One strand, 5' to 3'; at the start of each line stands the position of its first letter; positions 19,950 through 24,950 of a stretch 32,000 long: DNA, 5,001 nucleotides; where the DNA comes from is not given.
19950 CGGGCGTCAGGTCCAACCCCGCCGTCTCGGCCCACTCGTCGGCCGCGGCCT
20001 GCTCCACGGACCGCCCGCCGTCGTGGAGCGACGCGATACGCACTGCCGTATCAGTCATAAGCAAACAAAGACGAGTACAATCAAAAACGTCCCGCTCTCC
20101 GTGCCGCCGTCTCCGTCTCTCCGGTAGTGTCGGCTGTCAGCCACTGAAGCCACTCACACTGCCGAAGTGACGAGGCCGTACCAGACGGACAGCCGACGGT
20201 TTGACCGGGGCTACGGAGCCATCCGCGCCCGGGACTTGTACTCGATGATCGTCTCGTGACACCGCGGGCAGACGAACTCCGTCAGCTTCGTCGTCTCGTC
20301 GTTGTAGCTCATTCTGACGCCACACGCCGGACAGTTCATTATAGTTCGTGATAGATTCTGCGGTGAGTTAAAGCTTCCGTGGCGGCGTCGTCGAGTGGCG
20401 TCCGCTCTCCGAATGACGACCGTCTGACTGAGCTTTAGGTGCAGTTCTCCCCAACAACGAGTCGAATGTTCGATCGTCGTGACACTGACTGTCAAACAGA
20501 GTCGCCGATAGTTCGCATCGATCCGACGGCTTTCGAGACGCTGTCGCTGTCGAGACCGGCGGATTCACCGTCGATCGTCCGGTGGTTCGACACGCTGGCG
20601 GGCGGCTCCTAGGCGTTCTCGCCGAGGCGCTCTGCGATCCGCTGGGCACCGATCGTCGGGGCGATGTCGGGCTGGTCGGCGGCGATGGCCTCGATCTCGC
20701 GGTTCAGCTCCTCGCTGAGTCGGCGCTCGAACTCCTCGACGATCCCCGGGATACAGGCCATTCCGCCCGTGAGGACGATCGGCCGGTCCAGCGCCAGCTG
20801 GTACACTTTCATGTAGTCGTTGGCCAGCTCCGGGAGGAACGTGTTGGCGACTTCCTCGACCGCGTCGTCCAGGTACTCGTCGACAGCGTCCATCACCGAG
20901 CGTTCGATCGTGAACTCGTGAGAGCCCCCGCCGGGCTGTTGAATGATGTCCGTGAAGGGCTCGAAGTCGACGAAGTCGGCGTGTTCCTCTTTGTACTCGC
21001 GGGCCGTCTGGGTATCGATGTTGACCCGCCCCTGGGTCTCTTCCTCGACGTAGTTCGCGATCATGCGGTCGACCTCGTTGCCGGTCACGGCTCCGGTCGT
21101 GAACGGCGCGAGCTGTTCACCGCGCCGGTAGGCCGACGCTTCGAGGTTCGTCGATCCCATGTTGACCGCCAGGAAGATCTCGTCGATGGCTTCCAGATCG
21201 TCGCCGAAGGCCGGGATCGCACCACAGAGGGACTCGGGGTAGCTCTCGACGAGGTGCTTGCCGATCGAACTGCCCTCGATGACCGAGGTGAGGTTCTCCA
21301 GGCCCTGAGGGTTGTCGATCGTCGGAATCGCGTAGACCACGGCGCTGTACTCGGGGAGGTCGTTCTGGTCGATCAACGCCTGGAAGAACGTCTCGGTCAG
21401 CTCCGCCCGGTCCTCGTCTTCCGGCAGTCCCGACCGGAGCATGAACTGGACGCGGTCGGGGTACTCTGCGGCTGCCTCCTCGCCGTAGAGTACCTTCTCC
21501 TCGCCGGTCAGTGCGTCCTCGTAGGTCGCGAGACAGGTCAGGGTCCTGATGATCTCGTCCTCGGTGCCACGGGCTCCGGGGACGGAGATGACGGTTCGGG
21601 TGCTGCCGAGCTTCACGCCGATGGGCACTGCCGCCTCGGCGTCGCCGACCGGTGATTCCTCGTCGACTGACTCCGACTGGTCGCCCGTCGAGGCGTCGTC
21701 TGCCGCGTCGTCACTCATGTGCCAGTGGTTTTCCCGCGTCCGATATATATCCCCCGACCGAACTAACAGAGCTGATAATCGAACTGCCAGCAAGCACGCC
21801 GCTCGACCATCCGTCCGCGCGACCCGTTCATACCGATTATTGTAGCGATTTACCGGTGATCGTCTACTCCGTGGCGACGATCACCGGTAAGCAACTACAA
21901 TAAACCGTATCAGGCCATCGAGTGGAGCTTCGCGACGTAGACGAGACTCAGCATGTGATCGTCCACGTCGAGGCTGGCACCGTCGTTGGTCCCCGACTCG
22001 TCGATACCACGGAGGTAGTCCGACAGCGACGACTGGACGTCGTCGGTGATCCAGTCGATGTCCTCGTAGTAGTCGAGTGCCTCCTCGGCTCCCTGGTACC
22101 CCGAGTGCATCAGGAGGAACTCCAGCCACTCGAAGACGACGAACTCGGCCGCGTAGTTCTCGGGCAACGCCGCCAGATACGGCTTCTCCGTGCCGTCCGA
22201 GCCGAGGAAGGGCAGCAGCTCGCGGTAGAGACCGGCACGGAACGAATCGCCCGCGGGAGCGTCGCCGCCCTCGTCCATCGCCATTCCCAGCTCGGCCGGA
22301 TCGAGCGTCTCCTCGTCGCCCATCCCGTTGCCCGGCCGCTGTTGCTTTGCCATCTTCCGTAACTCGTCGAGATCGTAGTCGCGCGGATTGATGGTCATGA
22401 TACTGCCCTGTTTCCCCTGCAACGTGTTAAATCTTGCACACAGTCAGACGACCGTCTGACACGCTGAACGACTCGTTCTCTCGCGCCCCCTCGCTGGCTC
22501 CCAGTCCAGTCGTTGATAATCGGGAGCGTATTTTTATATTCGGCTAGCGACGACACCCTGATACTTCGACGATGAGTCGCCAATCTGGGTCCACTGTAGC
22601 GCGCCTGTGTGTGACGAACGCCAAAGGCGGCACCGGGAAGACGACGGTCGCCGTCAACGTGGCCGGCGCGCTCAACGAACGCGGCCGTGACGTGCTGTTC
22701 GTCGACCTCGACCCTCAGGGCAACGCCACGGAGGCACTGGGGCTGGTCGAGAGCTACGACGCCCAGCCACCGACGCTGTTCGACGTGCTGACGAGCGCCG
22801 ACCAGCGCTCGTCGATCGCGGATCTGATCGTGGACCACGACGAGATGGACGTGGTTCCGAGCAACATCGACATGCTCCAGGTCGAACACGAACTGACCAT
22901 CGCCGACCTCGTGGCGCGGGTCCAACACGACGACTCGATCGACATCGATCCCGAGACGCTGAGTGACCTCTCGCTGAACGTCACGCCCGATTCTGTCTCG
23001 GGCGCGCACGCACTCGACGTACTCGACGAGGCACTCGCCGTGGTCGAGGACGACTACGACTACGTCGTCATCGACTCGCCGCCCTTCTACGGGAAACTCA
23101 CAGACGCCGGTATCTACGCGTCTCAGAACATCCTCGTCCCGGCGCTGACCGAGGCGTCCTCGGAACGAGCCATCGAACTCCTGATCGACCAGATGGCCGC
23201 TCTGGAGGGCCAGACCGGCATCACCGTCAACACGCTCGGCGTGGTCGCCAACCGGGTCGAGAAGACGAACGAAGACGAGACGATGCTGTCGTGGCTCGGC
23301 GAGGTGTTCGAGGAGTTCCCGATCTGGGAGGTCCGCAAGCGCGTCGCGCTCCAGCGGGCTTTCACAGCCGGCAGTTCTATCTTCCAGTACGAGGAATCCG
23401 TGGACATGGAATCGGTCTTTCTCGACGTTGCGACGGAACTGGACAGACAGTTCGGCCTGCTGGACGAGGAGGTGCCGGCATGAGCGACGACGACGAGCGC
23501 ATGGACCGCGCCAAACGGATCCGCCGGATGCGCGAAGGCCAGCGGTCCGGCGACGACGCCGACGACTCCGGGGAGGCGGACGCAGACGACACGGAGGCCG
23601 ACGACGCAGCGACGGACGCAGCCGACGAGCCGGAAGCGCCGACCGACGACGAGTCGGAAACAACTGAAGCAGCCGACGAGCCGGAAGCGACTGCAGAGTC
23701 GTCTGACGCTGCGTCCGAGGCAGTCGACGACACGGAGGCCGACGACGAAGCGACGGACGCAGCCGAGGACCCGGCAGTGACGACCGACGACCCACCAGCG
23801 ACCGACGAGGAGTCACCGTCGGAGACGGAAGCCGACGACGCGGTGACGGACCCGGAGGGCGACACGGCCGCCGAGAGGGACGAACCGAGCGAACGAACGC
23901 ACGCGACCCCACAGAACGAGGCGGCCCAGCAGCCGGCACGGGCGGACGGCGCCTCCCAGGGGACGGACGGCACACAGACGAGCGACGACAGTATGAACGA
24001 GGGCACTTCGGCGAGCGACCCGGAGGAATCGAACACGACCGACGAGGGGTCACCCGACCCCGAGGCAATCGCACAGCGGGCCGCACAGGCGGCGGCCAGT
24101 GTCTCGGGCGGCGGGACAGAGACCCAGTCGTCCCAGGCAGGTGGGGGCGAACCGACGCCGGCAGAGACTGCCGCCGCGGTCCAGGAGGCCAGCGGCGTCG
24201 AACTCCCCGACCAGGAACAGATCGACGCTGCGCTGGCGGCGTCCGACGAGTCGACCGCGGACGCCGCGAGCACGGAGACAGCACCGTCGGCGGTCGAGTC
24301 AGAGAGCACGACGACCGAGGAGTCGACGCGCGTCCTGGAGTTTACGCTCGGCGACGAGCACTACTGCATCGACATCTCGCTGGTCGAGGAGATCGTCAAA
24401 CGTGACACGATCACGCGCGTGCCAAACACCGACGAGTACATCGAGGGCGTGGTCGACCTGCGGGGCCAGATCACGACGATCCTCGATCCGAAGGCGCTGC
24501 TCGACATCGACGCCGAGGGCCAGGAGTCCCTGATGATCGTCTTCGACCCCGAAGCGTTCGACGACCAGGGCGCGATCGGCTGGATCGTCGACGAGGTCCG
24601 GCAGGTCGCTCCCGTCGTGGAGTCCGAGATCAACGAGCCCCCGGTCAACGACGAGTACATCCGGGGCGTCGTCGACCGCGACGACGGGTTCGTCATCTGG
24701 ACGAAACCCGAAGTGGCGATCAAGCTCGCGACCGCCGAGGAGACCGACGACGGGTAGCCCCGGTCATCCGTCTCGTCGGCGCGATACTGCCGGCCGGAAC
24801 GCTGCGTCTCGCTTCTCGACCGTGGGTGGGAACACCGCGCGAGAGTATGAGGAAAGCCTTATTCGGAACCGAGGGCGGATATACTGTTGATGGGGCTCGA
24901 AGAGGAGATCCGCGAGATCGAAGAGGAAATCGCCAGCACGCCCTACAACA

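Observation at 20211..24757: Divergent five-gene locus: ParA ATPase + CheW-domain adaptor facing an ArlD/E-domain protein + actin-fold ATPase + zinc-ribbon micro-protein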

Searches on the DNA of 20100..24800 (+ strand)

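Call 9: search_dna_similar(query=window:20100-24800:+, collection=plasmids, mode=distant, max_rows=20)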
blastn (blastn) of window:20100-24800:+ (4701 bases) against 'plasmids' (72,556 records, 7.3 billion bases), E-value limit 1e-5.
Records with a match: 135; places in all: 141; records where one place covers at least 80% of the query: 0.
Best place of each record, by identity: 95-99% 1; 80-90% 1; 60-80% 133.
By first word of the organism name: Ralstonia 75; Haloferax 14; Halobacterium 11; Haladaptatus 4; Halobaculum 3; Haloarcula 3; Halomarina 2; Halococcus 2; Haloplanus 2; Tsukamurella 2; and 17 more.
By predicted mobility (MOB-suite, as given by PLSDB): mobilizable 71; non-mobilizable 63; conjugative 1.
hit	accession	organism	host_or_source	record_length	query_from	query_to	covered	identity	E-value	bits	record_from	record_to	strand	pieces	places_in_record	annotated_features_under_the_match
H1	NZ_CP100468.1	Halomicrococcus gelatinilyticus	cell culture,sediment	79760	2516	3393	16%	72.1%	2e-49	378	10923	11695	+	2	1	ParA family protein | hypothetical protein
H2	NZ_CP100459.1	Halomarina sp. BND7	cell culture,sediment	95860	2499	3370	15%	73.3%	8e-48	390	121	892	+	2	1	ParA family protein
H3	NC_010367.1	Halobacterium salinarum NRC-34001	-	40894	2511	3397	15%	71.8%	1e-51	376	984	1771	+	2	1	ParA family protein | hypothetical protein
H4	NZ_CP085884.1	Halobacterium salinarum NRC-34001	Genome,Canadian salted buffalo hide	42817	2511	3397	15%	71.8%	1e-51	376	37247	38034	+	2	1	ParA family protein | hypothetical protein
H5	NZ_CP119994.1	Halomarina sp. PSR21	cell culture,saline soil from Tarim ...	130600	2512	3361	15%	71.4%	1e-39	344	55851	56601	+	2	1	ParA family protein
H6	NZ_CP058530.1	Halobaculum halophilum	cell culture,sediment in salt lake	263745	2516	3255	12%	71.4%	5e-31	278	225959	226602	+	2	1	ParA family protein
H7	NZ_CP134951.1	Halobaculum sp. XH14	cell culture,sediment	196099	2516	3255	12%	70.5%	4e-32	257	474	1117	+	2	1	ParA family protein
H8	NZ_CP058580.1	Halobaculum salinum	cell culture,saline soil sample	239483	2536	3255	12%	70.9%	8e-29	253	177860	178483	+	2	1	ParA family protein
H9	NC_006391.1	Haloarcula marismortui ATCC 43049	-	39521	2520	3083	12%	65.6%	3e-21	113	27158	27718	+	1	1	ParA family protein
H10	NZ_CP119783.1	Haladaptatus sp. YSMS36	cell culture,sediment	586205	2524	3092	9%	71.5%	1e-26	209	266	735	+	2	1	ParA family protein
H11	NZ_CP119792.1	Haladaptatus sp. QDMS2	cell culture,sediment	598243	2524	3092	9%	71.5%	1e-26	209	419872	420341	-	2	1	ParA family protein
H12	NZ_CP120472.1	Haladaptatus sp. DYSN1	cell culture,sediment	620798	2524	3092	9%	71.5%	1e-26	209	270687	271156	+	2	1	ParA family protein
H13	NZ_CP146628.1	Halobacterium salinarum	-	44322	2518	3255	9%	69.1%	6e-11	152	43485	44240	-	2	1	ParA family protein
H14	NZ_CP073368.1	Haloarcula sinaiiensis ATCC 33800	cell culture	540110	2945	3260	7%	66.1%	1e-12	85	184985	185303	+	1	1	ParA family protein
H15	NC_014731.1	Halogeometricum borinquense DSM 11551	-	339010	2516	2798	6%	70.4%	1e-25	127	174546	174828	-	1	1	ParA family protein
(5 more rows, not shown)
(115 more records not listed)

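Call 11: get_annotated_region(hit=H3, flank=4000)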
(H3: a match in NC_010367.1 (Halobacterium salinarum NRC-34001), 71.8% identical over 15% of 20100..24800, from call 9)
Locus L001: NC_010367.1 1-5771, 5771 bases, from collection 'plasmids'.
description: Halobacterium salinarum R1 plasmid PHS4, complete sequence
organism: Halobacterium salinarum NRC-34001 (NCBI taxid 478009)
taxonomy: Archaea; Euryarchaeota; Halobacteria; Halobacteriales; Halobacteriaceae; Halobacterium; Halobacterium salinarum; Halobacterium salinarum NRC-34001
host: -; source: -; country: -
typing (MOB-suite, as given by PLSDB): non-mobilizable
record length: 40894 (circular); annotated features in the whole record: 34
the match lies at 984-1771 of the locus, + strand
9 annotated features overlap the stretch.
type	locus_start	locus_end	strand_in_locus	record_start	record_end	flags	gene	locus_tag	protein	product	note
CDS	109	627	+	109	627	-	-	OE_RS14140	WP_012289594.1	GrpB family protein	-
CDS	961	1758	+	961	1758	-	-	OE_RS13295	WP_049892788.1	ParA family protein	-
CDS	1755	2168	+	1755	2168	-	-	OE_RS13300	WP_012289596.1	hypothetical protein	-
CDS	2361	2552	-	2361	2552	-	-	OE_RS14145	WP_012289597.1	hypothetical protein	-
CDS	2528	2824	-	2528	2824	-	-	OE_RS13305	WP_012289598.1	hypothetical protein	-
CDS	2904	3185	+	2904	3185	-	-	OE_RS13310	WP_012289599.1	PadR family transcriptional regulator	-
CDS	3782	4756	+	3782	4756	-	-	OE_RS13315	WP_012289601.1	hypothetical protein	-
CDS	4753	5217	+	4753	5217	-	-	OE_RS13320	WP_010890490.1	hypothetical protein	-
CDS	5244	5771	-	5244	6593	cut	-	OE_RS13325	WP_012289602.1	DUF790 family protein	-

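Call 12: get_annotated_region(hit=H1, flank=4000)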
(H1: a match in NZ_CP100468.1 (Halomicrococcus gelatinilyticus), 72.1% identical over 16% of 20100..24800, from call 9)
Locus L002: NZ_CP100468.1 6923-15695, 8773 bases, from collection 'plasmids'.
description: Halomicrococcus gelatinilyticus strain GSLN9 plasmid unnamed3, complete sequence
organism: Halomicrococcus gelatinilyticus (NCBI taxid 1702103)
taxonomy: Archaea; Euryarchaeota; Halobacteria; Halobacteriales; Haladaptataceae; Halomicrococcus; Halomicrococcus gelatinilyticus
host: -; source: cell culture,sediment; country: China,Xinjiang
typing (MOB-suite, as given by PLSDB): non-mobilizable
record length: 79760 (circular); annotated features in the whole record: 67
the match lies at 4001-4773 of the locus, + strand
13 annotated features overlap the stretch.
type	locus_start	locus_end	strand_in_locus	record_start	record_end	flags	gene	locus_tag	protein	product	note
CDS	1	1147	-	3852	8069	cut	-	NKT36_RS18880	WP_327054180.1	PAS domain S-box protein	-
CDS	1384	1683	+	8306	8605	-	-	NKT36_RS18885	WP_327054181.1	hypothetical protein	-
CDS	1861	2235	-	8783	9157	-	-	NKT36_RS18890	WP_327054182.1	PIN domain-containing protein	-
CDS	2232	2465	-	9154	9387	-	-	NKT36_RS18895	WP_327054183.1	antitoxin VapB family protein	-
CDS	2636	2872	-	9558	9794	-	-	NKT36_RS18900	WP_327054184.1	UPF0058 family protein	-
CDS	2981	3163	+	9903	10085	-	-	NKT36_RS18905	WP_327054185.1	hypothetical protein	-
CDS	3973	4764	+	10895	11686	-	-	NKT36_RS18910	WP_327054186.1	ParA family protein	-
CDS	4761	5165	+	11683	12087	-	-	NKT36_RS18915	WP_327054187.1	hypothetical protein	-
CDS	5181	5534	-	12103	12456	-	-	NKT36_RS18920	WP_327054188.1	PadR family transcriptional regulator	-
CDS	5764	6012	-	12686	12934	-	-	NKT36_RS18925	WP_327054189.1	hypothetical protein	-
CDS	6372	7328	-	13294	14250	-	-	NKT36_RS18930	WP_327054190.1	transcription initiation factor IIB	GO:0006352 - DNA-templated transcription initiation [Evidence IEA]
CDS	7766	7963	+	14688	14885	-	-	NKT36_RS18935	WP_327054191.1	hypothetical protein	-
CDS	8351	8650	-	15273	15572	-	-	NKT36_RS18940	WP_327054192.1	PadR family transcriptional regulator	-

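Call 101: get_annotated_region(hit=H2, flank=1500)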
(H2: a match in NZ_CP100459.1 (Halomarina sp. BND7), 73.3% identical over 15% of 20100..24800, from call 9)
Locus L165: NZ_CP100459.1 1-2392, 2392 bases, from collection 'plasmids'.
description: Halomarina sp. BND7 plasmid unnamed5, complete sequence
organism: Halomarina sp. BND7 (NCBI taxid 2961599)
taxonomy: Archaea; Euryarchaeota; Halobacteria; Halobacteriales; Haloarculaceae; Halomarina; Halomarina sp. BND7
host: -; source: cell culture,sediment; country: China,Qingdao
typing (MOB-suite, as given by PLSDB): non-mobilizable
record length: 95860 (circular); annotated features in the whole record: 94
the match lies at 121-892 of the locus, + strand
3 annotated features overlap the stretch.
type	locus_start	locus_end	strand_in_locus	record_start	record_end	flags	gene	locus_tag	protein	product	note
CDS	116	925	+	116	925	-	-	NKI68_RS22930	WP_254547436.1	ParA family protein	-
CDS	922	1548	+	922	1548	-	-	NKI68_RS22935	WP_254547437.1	hypothetical protein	-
CDS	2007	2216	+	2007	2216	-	-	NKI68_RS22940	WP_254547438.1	hypothetical protein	-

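Call 102: get_annotated_region(hit=H6, flank=1500)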
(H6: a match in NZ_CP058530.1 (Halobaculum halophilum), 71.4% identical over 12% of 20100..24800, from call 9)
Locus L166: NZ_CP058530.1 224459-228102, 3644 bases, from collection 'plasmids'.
description: Halobaculum halophilum strain Gai3-2 plasmid unnamed1, complete sequence
organism: Halobaculum halophilum (NCBI taxid 2743090)
taxonomy: Archaea; Euryarchaeota; Halobacteria; Halobacteriales; Haloferacaceae; Halobaculum; Halobaculum halophilum
host: -; source: cell culture,sediment in salt lake; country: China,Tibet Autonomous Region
typing (MOB-suite, as given by PLSDB): non-mobilizable
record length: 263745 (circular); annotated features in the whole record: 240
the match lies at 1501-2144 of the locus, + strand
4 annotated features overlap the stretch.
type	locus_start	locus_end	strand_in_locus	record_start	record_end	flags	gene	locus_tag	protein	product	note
CDS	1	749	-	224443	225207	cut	-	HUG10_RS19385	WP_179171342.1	TOBE domain-containing protein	-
CDS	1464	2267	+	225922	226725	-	-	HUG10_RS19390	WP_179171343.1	ParA family protein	-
CDS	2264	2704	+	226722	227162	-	-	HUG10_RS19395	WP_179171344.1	hypothetical protein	-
CDS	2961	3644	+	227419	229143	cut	hutU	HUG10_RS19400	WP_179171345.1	urocanate hydratase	GO:0006548 - histidine catabolic process [Evidence IEA]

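Call 103: get_annotated_region(hit=H10, flank=1500)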
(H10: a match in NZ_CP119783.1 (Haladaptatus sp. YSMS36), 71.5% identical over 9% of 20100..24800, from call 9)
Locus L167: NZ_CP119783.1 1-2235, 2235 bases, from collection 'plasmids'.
description: Haladaptatus sp. YSMS36 plasmid unnamed1, complete sequence
organism: Haladaptatus sp. YSMS36 (NCBI taxid 3033384)
taxonomy: Archaea; Euryarchaeota; Halobacteria; Halobacteriales; Haladaptataceae; Haladaptatus; Haladaptatus sp. YSMS36
host: -; source: cell culture,sediment; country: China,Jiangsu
typing (MOB-suite, as given by PLSDB): non-mobilizable
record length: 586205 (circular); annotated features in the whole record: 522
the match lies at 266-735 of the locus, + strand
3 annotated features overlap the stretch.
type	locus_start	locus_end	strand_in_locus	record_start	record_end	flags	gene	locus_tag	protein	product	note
CDS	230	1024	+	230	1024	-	-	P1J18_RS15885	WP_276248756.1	ParA family protein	-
CDS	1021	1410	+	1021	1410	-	-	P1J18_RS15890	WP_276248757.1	hypothetical protein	-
CDS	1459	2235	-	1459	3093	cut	-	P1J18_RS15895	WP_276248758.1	alkaline phosphatase family protein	-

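Call 104: get_annotated_region(hit=H9, flank=1500)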
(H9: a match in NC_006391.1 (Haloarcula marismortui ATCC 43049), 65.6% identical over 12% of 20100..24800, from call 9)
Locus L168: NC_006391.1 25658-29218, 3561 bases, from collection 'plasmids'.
description: Haloarcula marismortui ATCC 43049 plasmid pNG300, complete sequence
organism: Haloarcula marismortui ATCC 43049 (NCBI taxid 272569)
taxonomy: Archaea; Euryarchaeota; Halobacteria; Halobacteriales; Haloarculaceae; Haloarcula; Haloarcula marismortui; Haloarcula marismortui ATCC 43049
host: -; source: -; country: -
typing (MOB-suite, as given by PLSDB): non-mobilizable
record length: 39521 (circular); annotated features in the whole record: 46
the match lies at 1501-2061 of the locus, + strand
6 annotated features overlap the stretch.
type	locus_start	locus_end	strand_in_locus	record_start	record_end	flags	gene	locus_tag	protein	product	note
CDS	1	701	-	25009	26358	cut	-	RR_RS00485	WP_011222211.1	IS200/IS605 family transposase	-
CDS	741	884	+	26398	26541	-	-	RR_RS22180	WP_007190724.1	hypothetical protein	-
CDS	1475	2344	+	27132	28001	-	-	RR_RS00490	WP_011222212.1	ParA family protein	-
CDS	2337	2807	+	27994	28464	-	-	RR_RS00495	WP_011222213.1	hypothetical protein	-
CDS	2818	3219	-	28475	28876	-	-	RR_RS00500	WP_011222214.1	hypothetical protein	-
CDS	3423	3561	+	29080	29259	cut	-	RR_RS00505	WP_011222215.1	hypothetical protein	-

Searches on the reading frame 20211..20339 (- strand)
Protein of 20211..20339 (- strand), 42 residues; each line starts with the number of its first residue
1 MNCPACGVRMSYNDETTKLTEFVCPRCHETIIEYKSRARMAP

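Call 3: search_protein_families(library=pfam, proteins=[window:20211-20339:-], max_evalue=0.1)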
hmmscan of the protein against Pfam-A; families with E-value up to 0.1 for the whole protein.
window:20211-20339:- (42 aa): 35 families (the best 25 are shown)
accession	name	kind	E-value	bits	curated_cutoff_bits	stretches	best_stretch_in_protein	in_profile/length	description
PF08271.17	Zn_Ribbon_TF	-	2.3e-05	24.3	29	1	1-35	1-32/43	TFIIB zinc-binding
PF23548.1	Zn_ribbon_FGT1_2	-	0.00024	21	27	0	18-28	17-27/35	FORGETTER1 second zinc ribbon domain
PF12760.12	Zn_ribbon_IS1595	-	0.0003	21.1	25.4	1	21-37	18-33/46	Transposase zinc-ribbon domain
PF24441.1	DUF7560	-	0.00056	20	27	1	20-31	4-15/44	Family of unknown function (DUF7560)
PF18439.7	zf_UBZ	-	0.0011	19.1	25.6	1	21-33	2-14/32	Ubiquitin-Binding Zinc Finger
PF13453.11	Zn_ribbon_TFIIB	-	0.0014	18.4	22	0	2-11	1-10/41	Transcription factor zinc-finger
PF23547.1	Zn_ribbon_FGT1_1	-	0.0018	18.3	27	1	19-28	18-27/35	FORGETTER1 first zinc ribbon domain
PF22191.2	IBR_1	-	0.0022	18.3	27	1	2-28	5-28/47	IBR domain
PF06044.18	DpnI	-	0.0033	17.5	26.7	1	1-37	32-68/183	Dam-replacing family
PF07754.17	HVO_2753_ZBP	-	0.0039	17.4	33.2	1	3-37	1-32/46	Small zinc finger protein HVO_2753-like, Zn-binding pocket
PF24292.1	DUF7479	-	0.0065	17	27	1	7-33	16-42/60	Domain of unknown function (DUF7479)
PF25164.1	CoiA_N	-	0.0092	15.9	26.3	1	16-32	12-28/50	Competence protein CoiA, N-terminal domain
PF12773.13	DZR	-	0.0093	16.5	27.3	1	2-32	14-35/45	Double zinc ribbon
PF14690.11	Zn_ribbon_ISL3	-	0.0097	16.7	25.5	0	2-12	4-14/47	zinc-finger of transposase IS204/IS1001/IS1096/IS1165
PF18319.7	Zn_ribbon_PriA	-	0.01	16.2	26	0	3-12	1-10/27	PriA DNA helicase Cys-rich region (CRR) domain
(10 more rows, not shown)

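Call 41: search_protein_families(library=ncbifam, proteins=[window:20211-20339:-], max_evalue=0.01)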
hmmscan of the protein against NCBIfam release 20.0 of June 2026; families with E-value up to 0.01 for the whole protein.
window:20211-20339:- (42 aa): 5 families
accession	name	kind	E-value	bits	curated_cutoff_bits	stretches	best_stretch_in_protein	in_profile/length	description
NF011481.0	PRK14890.1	equivalog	9.1e-05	22.4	61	1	2-39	11-45/61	putative Zn-ribbon RNA-binding protein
NF004910.0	PRK06266.1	equivalog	0.0016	17.6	180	1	3-37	127-159/185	transcription initiation factor E subunit alpha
TIGR00373.1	TIGR00373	equivalog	0.003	17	149.5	1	3-31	112-138/162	transcription factor E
NF041909.1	HVO_2753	equivalog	0.0033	17.3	80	1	2-32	11-37/59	HVO_2753 family zinc finger protein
NF047912.1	ECs_2282_CxxC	subfamily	0.0089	15.9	37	0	1-31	3-37/60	ECs_2282 family putative zinc-binding protein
